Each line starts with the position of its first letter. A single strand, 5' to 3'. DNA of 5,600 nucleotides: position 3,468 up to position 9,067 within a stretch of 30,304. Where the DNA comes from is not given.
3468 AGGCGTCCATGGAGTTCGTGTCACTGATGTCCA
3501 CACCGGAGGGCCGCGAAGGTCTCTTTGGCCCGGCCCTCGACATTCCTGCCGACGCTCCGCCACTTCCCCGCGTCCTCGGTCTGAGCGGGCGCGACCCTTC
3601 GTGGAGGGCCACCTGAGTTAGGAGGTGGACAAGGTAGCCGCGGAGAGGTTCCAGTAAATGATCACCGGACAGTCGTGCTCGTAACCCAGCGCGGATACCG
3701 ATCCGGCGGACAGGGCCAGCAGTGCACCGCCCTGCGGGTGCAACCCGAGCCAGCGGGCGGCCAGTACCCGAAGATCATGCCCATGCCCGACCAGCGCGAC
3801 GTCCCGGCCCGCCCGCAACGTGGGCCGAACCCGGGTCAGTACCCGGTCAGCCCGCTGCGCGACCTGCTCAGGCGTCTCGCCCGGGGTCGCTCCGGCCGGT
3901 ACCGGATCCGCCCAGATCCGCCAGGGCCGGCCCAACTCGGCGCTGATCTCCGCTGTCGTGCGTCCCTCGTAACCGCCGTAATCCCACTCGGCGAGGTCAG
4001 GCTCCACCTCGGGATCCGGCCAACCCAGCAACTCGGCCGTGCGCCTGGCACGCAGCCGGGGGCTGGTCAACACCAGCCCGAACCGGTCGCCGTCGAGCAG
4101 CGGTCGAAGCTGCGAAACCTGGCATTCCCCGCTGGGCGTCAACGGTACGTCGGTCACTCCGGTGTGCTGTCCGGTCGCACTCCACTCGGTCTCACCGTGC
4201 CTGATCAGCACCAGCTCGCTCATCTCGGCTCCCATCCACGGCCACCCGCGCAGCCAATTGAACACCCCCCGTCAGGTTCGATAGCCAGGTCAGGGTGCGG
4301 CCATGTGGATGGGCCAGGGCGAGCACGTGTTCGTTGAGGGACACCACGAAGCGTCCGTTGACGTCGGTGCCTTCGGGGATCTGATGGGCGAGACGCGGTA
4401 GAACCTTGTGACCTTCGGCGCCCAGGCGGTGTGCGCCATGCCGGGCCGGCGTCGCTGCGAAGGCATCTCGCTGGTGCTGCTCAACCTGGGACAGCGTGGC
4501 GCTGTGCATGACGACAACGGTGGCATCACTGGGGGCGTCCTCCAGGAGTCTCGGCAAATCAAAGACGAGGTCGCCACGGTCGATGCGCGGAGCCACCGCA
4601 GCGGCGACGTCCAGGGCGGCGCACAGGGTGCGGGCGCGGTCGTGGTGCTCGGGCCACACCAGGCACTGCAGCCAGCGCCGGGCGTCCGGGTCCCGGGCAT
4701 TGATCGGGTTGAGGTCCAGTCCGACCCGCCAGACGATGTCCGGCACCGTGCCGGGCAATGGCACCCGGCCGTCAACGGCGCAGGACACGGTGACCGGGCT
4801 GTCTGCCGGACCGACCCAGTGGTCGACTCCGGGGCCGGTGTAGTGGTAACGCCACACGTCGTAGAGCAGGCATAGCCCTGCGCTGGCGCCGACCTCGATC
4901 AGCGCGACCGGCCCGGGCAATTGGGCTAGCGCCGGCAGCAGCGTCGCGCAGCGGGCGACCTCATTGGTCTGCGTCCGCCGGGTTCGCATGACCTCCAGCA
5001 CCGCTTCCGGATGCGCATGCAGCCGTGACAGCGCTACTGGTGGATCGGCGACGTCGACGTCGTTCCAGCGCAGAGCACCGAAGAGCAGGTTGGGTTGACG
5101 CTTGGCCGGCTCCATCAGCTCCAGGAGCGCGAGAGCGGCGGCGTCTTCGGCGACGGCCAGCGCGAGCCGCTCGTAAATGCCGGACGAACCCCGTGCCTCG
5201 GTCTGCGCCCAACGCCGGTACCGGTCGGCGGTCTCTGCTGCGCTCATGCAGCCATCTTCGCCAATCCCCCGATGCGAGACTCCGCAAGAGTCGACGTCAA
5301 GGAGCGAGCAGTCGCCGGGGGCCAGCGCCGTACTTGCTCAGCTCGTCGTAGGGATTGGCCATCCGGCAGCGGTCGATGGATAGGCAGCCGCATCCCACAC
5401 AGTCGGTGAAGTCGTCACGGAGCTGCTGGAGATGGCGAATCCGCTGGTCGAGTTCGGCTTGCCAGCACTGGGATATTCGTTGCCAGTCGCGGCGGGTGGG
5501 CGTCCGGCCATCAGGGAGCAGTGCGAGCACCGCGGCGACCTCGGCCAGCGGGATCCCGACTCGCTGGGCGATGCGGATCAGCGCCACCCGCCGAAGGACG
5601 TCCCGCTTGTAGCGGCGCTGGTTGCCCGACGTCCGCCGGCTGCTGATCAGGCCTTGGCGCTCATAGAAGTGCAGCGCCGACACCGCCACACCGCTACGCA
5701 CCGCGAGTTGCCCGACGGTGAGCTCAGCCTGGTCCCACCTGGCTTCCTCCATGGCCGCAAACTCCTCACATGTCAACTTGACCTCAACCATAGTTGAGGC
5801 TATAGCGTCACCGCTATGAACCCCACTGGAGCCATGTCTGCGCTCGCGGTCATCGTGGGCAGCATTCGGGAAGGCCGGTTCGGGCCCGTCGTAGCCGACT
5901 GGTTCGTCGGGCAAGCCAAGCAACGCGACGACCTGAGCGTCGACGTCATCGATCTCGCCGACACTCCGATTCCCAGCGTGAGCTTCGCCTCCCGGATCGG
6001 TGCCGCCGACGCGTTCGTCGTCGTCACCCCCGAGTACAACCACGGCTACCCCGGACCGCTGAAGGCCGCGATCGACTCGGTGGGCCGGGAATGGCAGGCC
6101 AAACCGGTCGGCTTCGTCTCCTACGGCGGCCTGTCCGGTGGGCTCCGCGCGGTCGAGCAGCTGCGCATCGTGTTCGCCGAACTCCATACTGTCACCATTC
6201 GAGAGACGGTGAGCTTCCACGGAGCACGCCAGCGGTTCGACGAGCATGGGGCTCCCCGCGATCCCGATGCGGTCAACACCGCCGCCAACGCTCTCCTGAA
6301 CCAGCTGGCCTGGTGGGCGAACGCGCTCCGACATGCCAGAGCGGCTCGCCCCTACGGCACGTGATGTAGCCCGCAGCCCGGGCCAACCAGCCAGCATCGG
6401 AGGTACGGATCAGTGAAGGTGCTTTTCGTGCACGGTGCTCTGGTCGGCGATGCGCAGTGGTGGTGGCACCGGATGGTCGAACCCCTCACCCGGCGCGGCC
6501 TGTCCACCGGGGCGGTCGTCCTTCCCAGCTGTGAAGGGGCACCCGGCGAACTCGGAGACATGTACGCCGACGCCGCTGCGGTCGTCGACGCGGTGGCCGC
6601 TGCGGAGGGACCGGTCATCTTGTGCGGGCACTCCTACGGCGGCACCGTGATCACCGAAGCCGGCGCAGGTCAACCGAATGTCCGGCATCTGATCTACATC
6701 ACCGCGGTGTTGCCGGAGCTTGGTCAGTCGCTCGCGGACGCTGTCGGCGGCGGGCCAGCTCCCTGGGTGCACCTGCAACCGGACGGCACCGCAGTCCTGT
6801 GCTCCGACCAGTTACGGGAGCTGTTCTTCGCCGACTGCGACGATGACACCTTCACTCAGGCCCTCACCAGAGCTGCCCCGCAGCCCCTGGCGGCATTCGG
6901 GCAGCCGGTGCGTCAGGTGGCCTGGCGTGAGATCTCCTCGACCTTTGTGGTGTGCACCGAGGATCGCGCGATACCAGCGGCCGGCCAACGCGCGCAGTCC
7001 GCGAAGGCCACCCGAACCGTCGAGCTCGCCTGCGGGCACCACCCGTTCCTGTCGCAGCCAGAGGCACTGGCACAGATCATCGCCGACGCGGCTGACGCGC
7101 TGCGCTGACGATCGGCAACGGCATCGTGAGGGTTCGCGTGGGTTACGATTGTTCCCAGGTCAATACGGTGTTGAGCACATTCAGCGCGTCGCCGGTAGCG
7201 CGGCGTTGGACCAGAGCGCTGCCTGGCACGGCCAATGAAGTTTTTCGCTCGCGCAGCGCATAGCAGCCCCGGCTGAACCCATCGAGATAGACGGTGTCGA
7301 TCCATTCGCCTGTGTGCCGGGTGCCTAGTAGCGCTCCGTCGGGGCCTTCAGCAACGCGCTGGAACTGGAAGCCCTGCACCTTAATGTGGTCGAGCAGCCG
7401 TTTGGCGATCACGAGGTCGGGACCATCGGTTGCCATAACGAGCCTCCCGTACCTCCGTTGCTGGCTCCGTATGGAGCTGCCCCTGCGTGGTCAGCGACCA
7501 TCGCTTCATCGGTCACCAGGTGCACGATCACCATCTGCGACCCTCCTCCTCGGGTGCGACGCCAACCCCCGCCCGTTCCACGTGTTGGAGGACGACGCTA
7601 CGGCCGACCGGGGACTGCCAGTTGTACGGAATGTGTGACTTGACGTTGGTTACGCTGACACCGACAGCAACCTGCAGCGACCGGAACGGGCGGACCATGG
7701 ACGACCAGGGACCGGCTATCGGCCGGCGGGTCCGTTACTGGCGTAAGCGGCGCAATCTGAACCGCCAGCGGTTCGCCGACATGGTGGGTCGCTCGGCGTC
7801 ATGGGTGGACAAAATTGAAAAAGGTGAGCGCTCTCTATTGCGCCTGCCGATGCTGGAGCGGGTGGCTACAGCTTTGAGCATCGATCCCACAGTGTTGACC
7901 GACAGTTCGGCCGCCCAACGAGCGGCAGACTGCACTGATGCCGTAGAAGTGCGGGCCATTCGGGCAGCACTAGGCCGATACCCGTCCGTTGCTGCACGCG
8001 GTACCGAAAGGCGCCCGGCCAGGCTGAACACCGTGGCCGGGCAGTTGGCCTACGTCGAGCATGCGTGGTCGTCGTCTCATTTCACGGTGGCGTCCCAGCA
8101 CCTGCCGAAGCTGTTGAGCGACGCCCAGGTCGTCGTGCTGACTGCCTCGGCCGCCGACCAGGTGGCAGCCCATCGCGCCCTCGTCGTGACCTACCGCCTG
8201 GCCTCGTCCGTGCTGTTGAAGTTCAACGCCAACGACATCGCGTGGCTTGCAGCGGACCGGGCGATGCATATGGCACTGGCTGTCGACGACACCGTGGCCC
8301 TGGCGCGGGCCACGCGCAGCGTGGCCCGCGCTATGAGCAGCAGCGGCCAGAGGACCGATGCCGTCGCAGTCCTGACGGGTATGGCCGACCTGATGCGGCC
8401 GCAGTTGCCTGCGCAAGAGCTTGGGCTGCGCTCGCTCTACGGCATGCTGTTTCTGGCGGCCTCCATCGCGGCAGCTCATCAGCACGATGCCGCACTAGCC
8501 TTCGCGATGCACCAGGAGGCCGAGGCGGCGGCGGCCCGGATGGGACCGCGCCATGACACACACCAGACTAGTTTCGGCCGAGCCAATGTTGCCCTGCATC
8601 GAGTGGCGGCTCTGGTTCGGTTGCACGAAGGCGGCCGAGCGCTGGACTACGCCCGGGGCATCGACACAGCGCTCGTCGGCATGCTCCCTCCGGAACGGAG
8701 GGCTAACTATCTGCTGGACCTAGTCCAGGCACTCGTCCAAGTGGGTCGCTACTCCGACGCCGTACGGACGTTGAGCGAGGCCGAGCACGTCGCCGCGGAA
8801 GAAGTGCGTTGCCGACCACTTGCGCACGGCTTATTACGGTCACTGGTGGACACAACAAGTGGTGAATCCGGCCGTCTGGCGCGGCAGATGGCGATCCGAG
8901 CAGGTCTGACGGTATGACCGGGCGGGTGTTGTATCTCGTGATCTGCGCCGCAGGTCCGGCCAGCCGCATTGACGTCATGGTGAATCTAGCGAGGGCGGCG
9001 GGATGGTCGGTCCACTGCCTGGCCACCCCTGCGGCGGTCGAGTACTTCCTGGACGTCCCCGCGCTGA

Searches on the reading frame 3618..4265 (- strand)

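Call 13: search_protein_families(library=pfam, proteins=[window:3618-4265:-], max_evalue=0.001)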
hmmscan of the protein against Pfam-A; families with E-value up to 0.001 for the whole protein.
window:3618-4265:- (215 aa): 1 family
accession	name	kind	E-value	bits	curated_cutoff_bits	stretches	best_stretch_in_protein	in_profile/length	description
PF00300.27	His_Phos_1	-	1e-44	153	21.7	1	18-207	1-193/194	Histidine phosphatase superfamily (branch 1)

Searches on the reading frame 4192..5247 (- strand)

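Call 13: search_protein_families(library=pfam, proteins=[window:4192-5247:-], max_evalue=0.001)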
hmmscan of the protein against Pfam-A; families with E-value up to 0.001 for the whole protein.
window:4192-5247:- (351 aa): 1 family
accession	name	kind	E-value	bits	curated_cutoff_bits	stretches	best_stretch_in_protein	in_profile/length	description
PF10094.14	DUF2332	-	8.4e-71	239.6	25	2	74-321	87-334/334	Uncharacterized protein conserved in bacteria (DUF2332)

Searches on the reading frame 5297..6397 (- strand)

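Call 13: search_protein_families(library=pfam, proteins=[window:5297-6397:-], max_evalue=0.001)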
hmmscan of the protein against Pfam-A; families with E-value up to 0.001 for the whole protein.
window:5297-6397:- (366 aa): 3 families
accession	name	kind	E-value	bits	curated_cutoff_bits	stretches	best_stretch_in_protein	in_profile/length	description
PF09278.17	MerR-DNA-bind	-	1.4e-16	61.3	25.4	1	268-332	1-64/65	MerR, DNA binding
PF13411.12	MerR_1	-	2.2e-13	50.5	21.6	1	227-292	2-67/69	MerR HTH family regulatory protein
PF00376.29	MerR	-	1.8e-12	47.3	28.2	1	227-263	1-38/38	MerR family regulatory protein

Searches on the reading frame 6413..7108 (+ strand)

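Call 13: search_protein_families(library=pfam, proteins=[window:6413-7108:+], max_evalue=0.001)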
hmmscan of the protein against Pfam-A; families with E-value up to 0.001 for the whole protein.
window:6413-7108:+ (231 aa): 2 families
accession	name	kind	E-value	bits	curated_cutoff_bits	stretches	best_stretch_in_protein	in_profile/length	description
PF12697.13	Abhydrolase_6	-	4.4e-26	93.3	26.3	1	3-221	1-216/217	Alpha/beta hydrolase family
PF12146.15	Hydrolase_4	-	2.3e-06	27.6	27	1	46-200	54-218/239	Serine aminopeptidase, S33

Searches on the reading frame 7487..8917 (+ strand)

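Call 13: search_protein_families(library=pfam, proteins=[window:7487-8917:+], max_evalue=0.001)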
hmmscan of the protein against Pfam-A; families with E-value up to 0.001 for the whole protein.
window:7487-8917:+ (476 aa): 2 families
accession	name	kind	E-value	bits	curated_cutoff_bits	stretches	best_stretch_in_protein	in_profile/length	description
PF13560.12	HTH_31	-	1.8e-09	38.2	27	1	78-135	2-59/64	Helix-turn-helix domain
PF01381.28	HTH_3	-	0.00023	21.5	23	1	82-136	1-54/55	Helix-turn-helix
